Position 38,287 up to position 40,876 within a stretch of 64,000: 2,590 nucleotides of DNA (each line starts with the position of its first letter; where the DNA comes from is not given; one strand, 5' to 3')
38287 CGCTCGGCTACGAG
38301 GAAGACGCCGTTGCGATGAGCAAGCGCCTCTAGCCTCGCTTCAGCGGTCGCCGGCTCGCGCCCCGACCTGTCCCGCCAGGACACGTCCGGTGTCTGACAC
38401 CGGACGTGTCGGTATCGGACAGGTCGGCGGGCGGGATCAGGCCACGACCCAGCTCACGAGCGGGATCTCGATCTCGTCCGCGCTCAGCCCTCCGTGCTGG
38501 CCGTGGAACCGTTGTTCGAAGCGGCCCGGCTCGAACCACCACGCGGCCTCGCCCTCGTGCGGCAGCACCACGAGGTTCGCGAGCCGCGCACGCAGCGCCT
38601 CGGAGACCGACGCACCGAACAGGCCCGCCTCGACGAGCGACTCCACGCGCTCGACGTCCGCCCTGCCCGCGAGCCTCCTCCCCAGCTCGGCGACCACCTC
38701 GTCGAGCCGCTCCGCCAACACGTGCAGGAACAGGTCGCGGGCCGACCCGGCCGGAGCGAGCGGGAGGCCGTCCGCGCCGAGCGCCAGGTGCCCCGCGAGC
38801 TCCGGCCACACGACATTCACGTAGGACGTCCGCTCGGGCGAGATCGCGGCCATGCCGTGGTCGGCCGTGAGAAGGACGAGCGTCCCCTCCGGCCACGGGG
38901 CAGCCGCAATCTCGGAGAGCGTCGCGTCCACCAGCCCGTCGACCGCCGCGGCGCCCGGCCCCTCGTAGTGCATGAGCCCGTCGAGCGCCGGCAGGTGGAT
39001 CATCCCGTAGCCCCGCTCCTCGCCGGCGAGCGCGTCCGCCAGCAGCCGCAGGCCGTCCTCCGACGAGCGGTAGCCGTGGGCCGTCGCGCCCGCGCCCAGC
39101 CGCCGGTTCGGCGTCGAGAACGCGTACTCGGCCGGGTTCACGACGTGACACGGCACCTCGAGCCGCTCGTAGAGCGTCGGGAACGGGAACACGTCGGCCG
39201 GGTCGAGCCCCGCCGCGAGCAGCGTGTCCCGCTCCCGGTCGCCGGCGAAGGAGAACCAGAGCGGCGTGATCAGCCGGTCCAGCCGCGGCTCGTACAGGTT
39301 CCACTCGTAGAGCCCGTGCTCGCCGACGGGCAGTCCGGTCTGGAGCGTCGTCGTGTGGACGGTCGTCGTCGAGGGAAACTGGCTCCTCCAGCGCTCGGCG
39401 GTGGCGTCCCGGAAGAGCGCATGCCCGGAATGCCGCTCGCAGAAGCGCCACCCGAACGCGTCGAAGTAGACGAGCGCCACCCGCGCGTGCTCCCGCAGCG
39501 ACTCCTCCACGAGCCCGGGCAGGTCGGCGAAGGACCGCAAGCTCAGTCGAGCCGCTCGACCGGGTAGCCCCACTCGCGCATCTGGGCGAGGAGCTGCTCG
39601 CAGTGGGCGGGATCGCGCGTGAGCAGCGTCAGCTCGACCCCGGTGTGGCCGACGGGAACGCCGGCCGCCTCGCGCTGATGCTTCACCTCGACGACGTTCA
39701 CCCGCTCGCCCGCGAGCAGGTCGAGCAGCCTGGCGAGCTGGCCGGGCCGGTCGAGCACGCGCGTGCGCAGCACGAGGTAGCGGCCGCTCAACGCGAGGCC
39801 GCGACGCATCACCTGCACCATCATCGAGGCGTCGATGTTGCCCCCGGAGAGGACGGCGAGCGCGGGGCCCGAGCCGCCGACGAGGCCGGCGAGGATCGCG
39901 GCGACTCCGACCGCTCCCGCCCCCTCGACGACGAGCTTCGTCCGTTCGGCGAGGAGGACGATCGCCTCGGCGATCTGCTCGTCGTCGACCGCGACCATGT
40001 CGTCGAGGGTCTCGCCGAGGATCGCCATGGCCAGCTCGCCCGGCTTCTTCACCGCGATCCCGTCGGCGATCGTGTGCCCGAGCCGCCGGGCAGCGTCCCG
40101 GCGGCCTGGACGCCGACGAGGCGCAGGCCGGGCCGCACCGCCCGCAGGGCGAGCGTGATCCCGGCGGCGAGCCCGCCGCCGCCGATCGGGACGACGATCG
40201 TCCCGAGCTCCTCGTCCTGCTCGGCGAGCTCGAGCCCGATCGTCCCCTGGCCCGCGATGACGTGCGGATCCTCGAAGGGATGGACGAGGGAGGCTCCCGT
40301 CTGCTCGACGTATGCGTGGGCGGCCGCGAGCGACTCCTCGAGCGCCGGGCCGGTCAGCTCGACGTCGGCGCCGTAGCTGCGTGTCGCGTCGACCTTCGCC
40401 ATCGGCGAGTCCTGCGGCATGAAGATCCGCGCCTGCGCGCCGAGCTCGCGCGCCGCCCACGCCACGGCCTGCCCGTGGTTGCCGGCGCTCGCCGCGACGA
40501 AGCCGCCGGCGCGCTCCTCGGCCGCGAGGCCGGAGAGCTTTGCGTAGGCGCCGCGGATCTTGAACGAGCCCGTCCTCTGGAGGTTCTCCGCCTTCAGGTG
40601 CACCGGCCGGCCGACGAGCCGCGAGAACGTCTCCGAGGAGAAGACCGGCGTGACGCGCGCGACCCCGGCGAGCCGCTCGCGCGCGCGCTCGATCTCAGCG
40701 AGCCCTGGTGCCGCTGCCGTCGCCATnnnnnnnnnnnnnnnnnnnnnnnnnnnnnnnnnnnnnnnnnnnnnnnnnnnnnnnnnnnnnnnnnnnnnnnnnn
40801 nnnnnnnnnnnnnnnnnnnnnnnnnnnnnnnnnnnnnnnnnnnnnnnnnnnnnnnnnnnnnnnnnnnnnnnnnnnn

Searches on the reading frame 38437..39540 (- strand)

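Call 76: search_protein_families(library=pfam, proteins=[window:38437-39540:-], max_evalue=0.00001)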
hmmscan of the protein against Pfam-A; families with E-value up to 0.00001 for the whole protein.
window:38437-39540:- (367 aa): 1 family
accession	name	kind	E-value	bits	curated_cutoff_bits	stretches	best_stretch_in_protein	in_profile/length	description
PF01663.27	Phosphodiest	-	4.5e-16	59.8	23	1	23-350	3-340/342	Type I phosphodiesterase / nucleotide pyrophosphatase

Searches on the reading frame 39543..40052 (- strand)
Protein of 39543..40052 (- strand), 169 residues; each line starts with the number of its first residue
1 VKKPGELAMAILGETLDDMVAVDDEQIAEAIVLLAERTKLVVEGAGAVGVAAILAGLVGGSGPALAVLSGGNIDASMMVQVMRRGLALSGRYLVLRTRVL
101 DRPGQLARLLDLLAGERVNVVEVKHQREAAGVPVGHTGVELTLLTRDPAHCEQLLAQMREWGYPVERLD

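Call 76: search_protein_families(library=pfam, proteins=[window:39543-40052:-], max_evalue=0.00001)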
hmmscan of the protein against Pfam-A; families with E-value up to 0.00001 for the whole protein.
window:39543-40052:- (169 aa): 1 family
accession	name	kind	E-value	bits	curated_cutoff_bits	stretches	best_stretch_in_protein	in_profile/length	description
PF00291.31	PALP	-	2.4e-11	44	35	1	3-70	225-295/295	Pyridoxal-phosphate dependent enzyme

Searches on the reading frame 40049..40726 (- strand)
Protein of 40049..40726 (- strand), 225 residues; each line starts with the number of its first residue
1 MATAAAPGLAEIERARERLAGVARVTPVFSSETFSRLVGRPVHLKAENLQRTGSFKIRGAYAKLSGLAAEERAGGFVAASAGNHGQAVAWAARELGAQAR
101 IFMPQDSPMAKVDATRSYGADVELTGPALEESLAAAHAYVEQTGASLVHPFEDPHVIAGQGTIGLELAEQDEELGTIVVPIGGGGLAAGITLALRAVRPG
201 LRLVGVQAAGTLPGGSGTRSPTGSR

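Call 76: search_protein_families(library=pfam, proteins=[window:40049-40726:-], max_evalue=0.00001)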
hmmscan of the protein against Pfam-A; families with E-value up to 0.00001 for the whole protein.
window:40049-40726:- (225 aa): 1 family
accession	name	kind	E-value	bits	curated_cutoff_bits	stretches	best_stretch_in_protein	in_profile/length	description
PF00291.31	PALP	-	2.5e-56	191.6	35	1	23-211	5-195/295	Pyridoxal-phosphate dependent enzyme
